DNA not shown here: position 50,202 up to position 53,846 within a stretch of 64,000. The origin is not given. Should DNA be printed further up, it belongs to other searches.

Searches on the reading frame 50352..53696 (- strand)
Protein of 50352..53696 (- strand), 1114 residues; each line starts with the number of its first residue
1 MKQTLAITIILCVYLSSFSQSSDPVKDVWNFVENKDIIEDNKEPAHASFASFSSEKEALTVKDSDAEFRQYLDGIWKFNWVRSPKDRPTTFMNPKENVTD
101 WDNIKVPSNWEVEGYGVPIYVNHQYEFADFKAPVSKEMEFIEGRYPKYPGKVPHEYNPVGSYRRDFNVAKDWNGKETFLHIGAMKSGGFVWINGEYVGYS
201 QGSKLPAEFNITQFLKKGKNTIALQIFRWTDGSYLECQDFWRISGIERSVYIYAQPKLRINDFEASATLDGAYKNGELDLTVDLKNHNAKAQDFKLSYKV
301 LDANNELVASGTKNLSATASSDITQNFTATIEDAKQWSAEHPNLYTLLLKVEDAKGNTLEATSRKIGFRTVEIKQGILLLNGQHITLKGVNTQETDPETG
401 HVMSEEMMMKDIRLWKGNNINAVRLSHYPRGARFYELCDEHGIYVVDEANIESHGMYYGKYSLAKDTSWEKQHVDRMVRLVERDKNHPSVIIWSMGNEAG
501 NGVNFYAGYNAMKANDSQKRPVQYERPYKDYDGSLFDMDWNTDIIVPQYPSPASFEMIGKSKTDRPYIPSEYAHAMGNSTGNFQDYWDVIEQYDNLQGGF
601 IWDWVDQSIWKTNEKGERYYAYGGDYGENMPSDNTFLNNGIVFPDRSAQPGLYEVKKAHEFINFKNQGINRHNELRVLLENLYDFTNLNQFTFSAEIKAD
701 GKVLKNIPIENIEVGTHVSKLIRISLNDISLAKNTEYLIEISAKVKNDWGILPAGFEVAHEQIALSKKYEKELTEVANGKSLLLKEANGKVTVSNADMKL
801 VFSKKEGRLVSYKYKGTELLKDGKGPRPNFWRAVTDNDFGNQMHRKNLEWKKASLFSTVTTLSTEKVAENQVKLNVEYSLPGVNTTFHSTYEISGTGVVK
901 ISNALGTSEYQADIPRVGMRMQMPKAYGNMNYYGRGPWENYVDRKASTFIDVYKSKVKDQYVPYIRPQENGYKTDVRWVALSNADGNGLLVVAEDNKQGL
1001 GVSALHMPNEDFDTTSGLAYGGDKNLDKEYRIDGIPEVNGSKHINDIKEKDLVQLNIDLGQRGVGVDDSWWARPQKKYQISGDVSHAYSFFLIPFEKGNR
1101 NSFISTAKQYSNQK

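Call 4: search_protein_families(library=pfam, proteins=[window:50352-53696:-], max_evalue=0.01)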
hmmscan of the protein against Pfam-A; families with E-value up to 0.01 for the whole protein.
window:50352-53696:- (1114 aa): 8 families
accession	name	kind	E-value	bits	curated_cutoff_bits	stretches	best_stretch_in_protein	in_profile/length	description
PF02836.23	Glyco_hydro_2_C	-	1.2e-87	294.3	21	1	371-664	1-302/302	Glycosyl hydrolases family 2, TIM barrel domain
PF02929.23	Bgal_small_N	-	1.1e-70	238.6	25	1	795-1091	2-247/248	Beta galactosidase small chain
PF02837.24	Glyco_hydro_2_N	-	2.3e-33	115.9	28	1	71-256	3-169/169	Glycosyl hydrolases family 2, sugar binding domain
PF00703.27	Glyco_hydro_2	-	6.9e-21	75.5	23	1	259-369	2-109/109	Glycosyl hydrolases family 2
PF16353.11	LacZ_4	-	2.1e-17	63.6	27.3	1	679-766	3-87/87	Beta-galactosidase, domain 4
PF22666.2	Glyco_hydro_2_N2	-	2e-05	25.2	27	1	161-226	51-117/167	Glycosyl hydrolase 2 galactose-binding domain-like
PF21467.3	BetaGal_gal-bd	-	0.0012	19.4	27.3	1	162-220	4-62/62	Beta-galactosidase, galactose-binding domain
PF24318.1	DUF7490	-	0.01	15.9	27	0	276-331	19-74/106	Domain of unknown function (DUF7490)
